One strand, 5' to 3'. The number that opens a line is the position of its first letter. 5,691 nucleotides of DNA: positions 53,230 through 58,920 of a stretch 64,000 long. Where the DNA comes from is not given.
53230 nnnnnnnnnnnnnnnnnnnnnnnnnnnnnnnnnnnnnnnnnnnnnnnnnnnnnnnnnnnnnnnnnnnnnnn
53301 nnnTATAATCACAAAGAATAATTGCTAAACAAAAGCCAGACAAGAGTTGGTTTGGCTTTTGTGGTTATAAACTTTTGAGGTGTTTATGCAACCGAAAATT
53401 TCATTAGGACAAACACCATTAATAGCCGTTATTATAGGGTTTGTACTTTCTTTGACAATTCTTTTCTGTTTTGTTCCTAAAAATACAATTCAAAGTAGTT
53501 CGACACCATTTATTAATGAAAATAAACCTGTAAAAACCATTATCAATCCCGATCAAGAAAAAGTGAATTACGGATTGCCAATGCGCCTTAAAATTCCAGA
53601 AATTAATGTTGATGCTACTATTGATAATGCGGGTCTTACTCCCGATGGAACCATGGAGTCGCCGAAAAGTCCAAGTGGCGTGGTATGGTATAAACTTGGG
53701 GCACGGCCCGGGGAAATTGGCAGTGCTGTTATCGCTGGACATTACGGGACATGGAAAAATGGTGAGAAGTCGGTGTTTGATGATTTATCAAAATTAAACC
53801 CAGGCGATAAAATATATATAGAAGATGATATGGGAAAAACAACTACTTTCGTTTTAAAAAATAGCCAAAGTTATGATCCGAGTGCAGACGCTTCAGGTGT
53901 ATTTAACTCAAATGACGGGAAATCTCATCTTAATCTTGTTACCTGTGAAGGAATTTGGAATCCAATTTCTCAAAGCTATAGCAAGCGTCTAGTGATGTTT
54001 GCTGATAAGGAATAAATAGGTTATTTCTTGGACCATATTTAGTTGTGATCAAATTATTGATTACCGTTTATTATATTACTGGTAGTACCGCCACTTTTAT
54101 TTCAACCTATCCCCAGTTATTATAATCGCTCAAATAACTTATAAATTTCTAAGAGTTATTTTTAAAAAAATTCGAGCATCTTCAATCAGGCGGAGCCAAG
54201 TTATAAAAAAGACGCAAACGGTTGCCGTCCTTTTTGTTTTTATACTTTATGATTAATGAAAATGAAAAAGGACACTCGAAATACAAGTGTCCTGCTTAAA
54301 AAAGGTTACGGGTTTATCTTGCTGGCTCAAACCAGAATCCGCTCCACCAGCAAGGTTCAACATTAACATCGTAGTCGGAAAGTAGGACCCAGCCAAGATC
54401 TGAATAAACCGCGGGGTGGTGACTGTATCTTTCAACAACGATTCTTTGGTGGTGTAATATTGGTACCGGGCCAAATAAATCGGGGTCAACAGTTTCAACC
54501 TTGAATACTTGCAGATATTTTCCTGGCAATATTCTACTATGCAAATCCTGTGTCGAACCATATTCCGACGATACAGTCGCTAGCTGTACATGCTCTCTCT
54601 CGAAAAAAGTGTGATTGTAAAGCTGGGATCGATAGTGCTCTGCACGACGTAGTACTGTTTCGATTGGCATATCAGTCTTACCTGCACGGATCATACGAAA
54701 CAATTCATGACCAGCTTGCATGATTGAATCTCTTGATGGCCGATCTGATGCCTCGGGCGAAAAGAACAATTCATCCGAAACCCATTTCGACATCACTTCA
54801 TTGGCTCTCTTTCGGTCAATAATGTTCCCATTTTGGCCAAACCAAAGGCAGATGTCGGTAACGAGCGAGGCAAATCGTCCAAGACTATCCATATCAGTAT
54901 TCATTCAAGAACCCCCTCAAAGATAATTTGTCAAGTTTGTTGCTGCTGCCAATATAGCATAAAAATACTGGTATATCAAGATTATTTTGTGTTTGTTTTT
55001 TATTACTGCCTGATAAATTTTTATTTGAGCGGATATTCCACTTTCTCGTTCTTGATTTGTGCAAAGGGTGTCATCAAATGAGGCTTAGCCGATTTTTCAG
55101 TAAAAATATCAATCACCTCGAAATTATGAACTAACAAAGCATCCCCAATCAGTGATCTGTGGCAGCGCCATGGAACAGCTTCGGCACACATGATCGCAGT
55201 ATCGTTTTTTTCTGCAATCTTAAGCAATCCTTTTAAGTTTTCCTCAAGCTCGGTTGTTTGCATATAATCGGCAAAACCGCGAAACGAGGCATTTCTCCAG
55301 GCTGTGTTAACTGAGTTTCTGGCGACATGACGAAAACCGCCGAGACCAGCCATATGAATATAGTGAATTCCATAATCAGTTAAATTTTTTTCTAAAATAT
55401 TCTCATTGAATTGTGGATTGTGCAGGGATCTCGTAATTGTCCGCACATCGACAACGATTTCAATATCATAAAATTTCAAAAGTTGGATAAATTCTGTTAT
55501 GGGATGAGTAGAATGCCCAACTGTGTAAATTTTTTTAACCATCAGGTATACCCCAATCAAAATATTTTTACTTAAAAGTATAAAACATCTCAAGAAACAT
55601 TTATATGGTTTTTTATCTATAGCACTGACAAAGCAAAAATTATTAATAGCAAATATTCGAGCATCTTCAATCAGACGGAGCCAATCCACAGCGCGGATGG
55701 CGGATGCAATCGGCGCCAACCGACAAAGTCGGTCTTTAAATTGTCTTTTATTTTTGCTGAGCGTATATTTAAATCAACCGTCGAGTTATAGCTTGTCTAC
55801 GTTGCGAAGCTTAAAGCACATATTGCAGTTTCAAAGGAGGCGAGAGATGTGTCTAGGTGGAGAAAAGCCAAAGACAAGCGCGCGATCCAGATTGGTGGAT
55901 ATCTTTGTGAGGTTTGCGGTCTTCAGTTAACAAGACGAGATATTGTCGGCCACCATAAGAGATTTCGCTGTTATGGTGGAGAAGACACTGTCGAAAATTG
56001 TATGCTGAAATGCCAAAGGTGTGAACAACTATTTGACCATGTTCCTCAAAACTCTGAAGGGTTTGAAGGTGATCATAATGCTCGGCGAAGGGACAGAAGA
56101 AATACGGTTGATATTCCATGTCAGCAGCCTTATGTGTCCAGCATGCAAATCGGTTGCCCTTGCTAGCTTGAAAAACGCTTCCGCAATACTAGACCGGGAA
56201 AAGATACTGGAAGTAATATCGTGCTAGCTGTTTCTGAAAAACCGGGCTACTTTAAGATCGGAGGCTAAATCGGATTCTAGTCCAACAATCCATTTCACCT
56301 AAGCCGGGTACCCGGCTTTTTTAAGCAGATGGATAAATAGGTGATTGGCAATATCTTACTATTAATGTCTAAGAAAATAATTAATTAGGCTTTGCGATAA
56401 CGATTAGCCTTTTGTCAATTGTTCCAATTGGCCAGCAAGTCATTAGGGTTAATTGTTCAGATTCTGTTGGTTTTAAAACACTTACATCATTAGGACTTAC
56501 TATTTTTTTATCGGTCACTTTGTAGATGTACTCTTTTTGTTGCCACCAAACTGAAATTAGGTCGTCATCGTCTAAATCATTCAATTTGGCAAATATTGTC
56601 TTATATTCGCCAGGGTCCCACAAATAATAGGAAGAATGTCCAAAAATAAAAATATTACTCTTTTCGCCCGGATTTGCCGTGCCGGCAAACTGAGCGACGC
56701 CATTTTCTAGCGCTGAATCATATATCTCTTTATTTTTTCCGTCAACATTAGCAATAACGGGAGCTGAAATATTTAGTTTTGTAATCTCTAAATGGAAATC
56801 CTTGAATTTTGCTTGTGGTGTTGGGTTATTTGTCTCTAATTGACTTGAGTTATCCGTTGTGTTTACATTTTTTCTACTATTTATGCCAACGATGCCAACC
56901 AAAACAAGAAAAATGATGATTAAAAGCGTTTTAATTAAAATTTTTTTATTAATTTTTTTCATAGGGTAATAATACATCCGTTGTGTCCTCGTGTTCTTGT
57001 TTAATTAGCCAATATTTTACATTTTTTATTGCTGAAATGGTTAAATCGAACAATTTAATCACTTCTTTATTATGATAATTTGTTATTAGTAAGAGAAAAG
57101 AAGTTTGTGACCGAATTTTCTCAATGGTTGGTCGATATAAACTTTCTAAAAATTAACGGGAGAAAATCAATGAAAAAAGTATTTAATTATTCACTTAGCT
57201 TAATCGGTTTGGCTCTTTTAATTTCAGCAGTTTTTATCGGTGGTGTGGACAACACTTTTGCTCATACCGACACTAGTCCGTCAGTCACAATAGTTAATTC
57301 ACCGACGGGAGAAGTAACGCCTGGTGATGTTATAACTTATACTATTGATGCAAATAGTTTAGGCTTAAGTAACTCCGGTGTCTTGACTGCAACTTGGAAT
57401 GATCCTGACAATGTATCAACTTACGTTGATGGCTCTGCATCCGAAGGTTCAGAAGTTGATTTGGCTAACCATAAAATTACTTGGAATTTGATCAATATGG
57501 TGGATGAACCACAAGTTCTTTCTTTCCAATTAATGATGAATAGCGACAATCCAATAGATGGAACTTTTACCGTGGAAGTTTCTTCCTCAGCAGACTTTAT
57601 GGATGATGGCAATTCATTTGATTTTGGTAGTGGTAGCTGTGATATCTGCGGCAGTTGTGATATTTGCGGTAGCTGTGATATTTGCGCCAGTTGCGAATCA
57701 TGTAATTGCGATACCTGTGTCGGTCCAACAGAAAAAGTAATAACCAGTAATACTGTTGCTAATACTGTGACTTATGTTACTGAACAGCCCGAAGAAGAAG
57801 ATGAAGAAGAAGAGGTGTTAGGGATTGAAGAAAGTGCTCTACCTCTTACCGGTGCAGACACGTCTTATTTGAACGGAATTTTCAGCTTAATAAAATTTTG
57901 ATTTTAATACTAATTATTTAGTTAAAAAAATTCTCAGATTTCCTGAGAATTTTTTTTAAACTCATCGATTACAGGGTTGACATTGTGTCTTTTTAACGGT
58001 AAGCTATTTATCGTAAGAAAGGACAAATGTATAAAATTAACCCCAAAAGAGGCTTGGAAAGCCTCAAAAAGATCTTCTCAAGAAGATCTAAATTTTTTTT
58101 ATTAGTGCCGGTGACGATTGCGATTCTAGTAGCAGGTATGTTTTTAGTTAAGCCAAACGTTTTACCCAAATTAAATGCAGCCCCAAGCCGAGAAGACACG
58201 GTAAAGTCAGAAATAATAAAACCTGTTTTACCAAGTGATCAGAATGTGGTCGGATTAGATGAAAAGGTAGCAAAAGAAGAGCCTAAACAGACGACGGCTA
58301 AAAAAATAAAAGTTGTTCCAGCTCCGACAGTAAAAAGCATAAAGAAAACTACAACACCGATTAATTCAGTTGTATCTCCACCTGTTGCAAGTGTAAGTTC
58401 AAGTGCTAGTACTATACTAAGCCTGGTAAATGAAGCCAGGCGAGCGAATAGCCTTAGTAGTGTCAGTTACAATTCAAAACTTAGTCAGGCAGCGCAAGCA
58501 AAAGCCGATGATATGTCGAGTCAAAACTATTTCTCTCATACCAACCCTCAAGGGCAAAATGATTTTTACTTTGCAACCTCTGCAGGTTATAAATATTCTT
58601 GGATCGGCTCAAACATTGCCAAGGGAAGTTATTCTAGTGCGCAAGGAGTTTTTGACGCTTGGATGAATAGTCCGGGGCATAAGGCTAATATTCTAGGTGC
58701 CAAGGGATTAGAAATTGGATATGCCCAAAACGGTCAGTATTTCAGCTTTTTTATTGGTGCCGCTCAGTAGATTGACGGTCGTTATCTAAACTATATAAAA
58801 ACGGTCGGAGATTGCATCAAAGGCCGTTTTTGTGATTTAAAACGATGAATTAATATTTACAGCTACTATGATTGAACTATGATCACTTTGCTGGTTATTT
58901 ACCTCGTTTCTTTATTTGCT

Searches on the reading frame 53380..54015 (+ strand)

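Call 4: search_protein_families(library=pfam, proteins=[window:53380-54015:+], max_evalue=0.01)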
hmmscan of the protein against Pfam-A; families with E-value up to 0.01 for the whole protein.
window:53380-54015:+ (211 aa): 1 family
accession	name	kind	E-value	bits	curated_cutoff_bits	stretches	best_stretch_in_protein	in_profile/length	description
PF04203.18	Sortase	-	4.4e-24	85.1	26.6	1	70-210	1-124/125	Sortase domain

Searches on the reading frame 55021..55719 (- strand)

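Call 4: search_protein_families(library=pfam, proteins=[window:55021-55719:-], max_evalue=0.01)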
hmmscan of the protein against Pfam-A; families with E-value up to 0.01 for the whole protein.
window:55021-55719:- (232 aa): 2 families
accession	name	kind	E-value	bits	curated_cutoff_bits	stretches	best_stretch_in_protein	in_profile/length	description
PF04343.18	DUF488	-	2.8e-27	96.2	22.2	1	74-195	2-121/121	Domain of unknown function DUF488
PF22751.1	DUF488-N3a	-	0.0002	22.1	27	1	138-196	56-115/118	Active DUF488-N3 subclade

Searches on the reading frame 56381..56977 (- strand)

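Call 4: search_protein_families(library=pfam, proteins=[window:56381-56977:-], max_evalue=0.01)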
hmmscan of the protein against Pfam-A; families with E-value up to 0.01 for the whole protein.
window:56381-56977:- (198 aa): 2 families
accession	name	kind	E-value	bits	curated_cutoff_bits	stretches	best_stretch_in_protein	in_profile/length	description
PF04203.18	Sortase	-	2.9e-26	92.1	26.6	1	63-197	1-124/125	Sortase domain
PF12729.13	4HB_MCP_1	-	0.00036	20.6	27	1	8-41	3-36/181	Four helix bundle sensory module for signal transduction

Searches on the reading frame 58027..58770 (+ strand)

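Call 4: search_protein_families(library=pfam, proteins=[window:58027-58770:+], max_evalue=0.01)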
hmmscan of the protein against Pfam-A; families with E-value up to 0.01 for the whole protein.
window:58027-58770:+ (247 aa): 1 family
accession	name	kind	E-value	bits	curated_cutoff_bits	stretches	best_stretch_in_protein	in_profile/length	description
PF00188.32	CAP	-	1.1e-17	65.3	21.1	1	131-233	1-101/117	Cysteine-rich secretory protein family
